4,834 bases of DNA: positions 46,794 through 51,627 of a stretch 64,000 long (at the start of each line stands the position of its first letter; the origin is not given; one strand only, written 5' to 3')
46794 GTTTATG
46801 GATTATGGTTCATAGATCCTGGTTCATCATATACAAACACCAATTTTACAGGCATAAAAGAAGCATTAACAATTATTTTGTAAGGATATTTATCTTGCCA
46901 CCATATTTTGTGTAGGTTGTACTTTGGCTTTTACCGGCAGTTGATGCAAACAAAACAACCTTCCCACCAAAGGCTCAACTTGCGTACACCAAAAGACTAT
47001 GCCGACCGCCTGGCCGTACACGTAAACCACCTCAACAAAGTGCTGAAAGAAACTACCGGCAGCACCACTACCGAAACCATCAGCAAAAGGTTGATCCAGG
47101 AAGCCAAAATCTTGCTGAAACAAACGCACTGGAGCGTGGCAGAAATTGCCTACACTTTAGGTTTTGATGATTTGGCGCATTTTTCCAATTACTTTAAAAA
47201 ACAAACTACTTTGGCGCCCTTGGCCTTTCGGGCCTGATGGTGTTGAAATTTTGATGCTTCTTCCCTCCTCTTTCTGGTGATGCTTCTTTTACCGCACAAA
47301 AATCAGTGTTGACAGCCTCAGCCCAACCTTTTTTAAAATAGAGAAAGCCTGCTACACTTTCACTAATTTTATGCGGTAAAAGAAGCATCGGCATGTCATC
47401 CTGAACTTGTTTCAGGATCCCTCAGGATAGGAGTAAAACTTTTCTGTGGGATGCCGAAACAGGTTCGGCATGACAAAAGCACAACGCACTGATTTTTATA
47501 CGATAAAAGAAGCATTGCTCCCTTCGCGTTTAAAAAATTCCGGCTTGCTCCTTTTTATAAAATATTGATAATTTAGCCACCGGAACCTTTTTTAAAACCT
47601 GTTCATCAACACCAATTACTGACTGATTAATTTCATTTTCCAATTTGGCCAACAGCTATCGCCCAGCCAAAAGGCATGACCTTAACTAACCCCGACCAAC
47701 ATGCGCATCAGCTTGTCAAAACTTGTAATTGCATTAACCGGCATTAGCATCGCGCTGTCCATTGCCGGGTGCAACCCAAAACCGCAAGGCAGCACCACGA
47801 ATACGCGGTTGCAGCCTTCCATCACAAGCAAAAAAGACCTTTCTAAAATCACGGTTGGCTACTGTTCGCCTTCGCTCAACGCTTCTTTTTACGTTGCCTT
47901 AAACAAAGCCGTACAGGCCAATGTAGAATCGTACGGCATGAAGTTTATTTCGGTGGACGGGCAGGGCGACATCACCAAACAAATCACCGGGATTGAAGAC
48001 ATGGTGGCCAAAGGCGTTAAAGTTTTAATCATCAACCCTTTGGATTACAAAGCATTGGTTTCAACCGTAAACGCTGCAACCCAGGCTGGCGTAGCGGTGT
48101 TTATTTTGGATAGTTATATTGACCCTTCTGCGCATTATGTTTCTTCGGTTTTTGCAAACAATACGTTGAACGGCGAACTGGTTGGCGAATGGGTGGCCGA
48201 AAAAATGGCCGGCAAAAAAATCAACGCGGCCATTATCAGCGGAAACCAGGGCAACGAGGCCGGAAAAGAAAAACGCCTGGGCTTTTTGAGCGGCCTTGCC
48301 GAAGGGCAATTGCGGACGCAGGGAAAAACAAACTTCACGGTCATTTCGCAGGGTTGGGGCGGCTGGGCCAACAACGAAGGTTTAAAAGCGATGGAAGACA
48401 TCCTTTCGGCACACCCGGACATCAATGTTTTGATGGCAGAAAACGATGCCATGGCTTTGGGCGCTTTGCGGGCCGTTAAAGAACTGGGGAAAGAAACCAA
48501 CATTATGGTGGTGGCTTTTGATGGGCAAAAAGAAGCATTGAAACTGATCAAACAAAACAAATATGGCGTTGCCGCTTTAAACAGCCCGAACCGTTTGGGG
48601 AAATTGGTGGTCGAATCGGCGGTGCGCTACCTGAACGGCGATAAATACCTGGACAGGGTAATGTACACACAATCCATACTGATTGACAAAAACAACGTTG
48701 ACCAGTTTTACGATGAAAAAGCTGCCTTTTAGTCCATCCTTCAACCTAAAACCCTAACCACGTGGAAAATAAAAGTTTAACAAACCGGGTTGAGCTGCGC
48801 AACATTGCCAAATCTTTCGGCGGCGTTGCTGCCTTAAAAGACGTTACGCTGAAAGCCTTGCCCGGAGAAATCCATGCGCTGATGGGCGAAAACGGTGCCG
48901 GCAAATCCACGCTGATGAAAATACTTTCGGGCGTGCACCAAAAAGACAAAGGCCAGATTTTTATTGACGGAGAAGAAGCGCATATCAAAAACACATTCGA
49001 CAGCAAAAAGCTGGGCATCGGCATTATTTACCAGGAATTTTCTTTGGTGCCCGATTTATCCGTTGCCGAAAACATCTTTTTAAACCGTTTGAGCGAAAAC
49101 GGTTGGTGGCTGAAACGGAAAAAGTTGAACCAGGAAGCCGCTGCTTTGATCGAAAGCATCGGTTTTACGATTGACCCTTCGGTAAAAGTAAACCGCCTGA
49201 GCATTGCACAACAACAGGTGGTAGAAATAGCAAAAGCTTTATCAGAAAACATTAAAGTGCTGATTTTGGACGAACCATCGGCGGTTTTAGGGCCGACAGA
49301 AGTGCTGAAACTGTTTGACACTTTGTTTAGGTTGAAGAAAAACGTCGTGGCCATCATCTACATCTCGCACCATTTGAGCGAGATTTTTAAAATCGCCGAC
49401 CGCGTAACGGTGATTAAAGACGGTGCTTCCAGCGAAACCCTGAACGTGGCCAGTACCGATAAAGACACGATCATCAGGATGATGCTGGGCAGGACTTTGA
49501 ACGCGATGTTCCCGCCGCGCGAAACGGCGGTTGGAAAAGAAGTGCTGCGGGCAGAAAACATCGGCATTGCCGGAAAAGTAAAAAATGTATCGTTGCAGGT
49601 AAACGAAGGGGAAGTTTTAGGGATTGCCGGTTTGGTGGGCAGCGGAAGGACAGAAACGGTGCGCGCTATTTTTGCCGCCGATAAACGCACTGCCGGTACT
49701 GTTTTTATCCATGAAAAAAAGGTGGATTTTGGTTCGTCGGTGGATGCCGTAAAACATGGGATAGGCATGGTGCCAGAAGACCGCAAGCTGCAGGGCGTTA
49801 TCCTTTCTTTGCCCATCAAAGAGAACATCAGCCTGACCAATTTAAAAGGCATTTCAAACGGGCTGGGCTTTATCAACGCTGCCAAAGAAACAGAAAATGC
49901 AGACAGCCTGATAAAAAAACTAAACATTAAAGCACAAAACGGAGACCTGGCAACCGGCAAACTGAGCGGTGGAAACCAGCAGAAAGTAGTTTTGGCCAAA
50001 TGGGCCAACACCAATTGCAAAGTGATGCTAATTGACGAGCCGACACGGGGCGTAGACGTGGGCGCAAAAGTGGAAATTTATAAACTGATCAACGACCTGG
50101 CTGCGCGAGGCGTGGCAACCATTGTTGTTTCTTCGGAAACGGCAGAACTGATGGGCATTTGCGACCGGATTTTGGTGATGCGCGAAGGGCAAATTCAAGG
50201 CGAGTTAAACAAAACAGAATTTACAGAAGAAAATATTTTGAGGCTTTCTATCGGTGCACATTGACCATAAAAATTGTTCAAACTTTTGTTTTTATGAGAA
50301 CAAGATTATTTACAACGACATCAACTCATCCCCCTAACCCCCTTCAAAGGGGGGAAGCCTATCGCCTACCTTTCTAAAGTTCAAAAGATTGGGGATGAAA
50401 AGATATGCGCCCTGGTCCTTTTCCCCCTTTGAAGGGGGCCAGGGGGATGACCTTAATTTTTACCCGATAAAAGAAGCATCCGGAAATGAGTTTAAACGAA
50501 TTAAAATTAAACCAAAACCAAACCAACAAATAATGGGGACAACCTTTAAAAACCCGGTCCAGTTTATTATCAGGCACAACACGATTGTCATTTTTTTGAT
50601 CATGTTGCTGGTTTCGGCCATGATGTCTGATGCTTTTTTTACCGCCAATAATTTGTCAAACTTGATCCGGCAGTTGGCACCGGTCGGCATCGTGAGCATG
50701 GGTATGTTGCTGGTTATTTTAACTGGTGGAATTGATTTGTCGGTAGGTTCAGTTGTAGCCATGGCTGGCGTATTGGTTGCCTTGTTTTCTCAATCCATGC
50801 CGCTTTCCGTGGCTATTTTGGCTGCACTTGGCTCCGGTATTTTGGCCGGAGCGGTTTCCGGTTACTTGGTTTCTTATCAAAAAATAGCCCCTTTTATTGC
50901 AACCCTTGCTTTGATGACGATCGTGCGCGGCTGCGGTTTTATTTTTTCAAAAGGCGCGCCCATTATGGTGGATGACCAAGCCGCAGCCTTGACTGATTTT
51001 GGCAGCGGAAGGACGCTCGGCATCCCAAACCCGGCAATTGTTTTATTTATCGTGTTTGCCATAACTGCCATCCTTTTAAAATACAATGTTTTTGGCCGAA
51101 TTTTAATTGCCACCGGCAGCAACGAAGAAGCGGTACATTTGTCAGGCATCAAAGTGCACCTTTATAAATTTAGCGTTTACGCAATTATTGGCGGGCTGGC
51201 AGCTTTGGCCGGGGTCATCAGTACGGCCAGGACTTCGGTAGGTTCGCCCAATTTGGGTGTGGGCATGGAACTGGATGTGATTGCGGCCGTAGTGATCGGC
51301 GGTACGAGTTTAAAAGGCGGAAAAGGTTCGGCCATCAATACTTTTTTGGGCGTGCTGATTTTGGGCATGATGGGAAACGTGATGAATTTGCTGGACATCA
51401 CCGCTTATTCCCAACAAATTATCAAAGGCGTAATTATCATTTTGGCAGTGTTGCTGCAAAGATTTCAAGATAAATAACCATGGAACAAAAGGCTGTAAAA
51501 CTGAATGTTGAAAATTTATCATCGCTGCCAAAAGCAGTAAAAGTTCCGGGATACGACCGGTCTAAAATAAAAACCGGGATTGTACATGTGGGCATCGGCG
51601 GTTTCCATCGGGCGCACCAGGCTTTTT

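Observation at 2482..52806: In-CDS copies use only a few reading frames: xKEA(S/L), DASF(T) or LLL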

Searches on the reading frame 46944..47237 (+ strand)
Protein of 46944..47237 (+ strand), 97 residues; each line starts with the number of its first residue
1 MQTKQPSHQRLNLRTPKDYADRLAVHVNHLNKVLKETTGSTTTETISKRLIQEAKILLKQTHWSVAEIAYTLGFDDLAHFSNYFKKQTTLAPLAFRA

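Call 54: search_protein_families(library=pfam, proteins=[window:46944-47237:+])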
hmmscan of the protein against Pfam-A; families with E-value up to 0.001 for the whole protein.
window:46944-47237:+ (97 aa): 2 families
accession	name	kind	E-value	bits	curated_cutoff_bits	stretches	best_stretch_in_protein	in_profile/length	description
PF12833.13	HTH_18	-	6.4e-19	68.5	33.6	1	19-96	1-78/80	Helix-turn-helix domain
PF00165.29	HTH_AraC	-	1.8e-10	41.1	26.6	1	58-96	1-41/42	Bacterial regulatory helix-turn-helix proteins, AraC family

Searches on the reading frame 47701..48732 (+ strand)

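Call 11: search_protein_families(library=pfam, proteins=[window:47701-48732:+])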
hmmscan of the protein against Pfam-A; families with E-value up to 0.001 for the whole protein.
window:47701-48732:+ (343 aa): 3 families
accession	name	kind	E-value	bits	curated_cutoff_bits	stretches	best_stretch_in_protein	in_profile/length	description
PF13407.12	Peripla_BP_4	-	1.4e-50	172.7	35.1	1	52-315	1-258/258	Periplasmic binding protein domain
PF00532.27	Peripla_BP_1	-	9e-13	48.8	22.2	1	51-276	3-219/281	Periplasmic binding proteins and sugar binding domain of LacI family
PF13377.12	Peripla_BP_3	-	5.6e-06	27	26.5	1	180-314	16-148/167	Periplasmic binding protein-like domain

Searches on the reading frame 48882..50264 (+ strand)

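Call 55: search_protein_families(library=pfam, proteins=[window:48882-50264:+])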
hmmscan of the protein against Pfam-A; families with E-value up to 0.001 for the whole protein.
window:48882-50264:+ (460 aa): 3 families
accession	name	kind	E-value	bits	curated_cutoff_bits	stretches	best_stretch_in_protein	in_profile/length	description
PF00005.33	ABC_tran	-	2.8e-49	167.7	25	2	1-133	17-136/137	ABC transporter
PF13304.12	AAA_21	-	2e-07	31.8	27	0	2-22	6-26/304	AAA domain, putative AbiEii toxin, Type IV TA system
PF13401.12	AAA_22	-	0.00018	22.2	27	0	1-168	11-129/130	AAA domain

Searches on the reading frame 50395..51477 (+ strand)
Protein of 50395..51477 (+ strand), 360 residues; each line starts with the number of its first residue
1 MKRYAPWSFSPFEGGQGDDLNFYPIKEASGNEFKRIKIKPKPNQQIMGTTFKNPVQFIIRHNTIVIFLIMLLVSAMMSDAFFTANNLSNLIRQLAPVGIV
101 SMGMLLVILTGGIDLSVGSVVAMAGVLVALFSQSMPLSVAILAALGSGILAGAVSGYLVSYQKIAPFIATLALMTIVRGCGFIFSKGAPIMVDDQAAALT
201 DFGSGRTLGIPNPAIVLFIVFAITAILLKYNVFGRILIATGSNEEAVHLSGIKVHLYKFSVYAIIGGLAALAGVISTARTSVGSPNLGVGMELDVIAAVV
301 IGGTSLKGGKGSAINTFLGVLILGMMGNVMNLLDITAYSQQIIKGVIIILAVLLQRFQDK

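Call 55: search_protein_families(library=pfam, proteins=[window:50395-51477:+])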
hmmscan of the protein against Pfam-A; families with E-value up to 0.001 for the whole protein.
window:50395-51477:+ (360 aa): 1 family
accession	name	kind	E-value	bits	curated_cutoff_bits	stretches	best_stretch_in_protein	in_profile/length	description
PF02653.21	BPD_transp_2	-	3.5e-39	135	26.8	1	87-351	2-268/269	Branched-chain amino acid transport system / permease component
